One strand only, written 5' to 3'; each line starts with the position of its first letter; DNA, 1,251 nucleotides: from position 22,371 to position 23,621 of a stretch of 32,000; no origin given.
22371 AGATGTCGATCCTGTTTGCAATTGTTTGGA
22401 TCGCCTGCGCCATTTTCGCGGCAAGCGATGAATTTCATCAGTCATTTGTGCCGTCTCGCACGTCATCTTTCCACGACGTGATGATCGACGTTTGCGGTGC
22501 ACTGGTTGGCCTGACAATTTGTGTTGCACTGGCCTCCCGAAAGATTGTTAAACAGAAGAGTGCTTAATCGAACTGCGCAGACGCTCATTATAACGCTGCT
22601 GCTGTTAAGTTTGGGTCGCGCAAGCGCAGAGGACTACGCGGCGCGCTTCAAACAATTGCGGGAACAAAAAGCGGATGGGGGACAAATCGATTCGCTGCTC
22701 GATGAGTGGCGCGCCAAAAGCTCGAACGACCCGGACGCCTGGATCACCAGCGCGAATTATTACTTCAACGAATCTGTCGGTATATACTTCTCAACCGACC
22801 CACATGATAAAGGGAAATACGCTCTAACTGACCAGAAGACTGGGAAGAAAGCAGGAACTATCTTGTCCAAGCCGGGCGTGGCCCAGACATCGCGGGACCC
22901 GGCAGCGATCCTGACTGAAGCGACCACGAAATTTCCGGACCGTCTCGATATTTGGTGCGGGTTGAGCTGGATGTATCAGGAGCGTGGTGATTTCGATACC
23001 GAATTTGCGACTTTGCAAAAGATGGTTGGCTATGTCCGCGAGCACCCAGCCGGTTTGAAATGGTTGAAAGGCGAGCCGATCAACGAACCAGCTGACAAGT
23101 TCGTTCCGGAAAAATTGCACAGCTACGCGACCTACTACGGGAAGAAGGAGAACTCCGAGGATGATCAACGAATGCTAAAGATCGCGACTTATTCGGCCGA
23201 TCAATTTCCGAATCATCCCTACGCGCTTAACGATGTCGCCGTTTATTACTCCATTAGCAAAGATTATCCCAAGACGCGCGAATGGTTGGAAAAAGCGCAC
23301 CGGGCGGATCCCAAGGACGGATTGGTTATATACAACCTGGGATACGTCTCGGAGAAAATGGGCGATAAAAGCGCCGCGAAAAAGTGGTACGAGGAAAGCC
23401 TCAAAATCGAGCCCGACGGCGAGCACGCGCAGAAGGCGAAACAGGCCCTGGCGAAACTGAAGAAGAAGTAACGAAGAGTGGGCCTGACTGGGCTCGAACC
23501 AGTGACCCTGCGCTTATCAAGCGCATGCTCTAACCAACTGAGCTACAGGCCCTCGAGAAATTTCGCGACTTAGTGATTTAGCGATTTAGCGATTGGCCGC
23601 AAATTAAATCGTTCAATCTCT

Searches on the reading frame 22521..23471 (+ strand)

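Call 52: search_protein_families(library=pfam, proteins=[window:22521-23471:+], max_evalue=0.001)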
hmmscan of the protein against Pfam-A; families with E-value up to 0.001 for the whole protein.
window:22521-23471:+ (316 aa): 9 families
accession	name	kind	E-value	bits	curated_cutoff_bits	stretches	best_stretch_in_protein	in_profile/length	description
PF07719.23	TPR_2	-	1.2e-09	38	27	1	270-299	4-33/34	Tetratricopeptide repeat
PF13431.12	TPR_17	-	2.5e-09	37.1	24.4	0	257-287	3-33/34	Tetratricopeptide repeat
PF13181.12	TPR_8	-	1.1e-08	35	25.7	1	270-299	4-33/34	Tetratricopeptide repeat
PF00515.34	TPR_1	-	1.2e-07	31.6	27.8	1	271-299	5-33/34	Tetratricopeptide repeat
PF14559.12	TPR_19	-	6.1e-07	30.1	25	1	247-310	5-68/68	Tetratricopeptide repeat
PF13428.12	TPR_14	-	1.8e-06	28.5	23.5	0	240-275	8-43/44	Tetratricopeptide repeat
PF13371.12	TPR_9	-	1.9e-06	28.2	35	0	246-311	8-73/73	Tetratricopeptide repeat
PF13424.12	TPR_12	-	4.3e-05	24.1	30.1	0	235-296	5-74/77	Tetratricopeptide repeat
PF13374.12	TPR_10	-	6.6e-05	23.2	27.5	0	272-296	7-31/42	Tetratricopeptide repeat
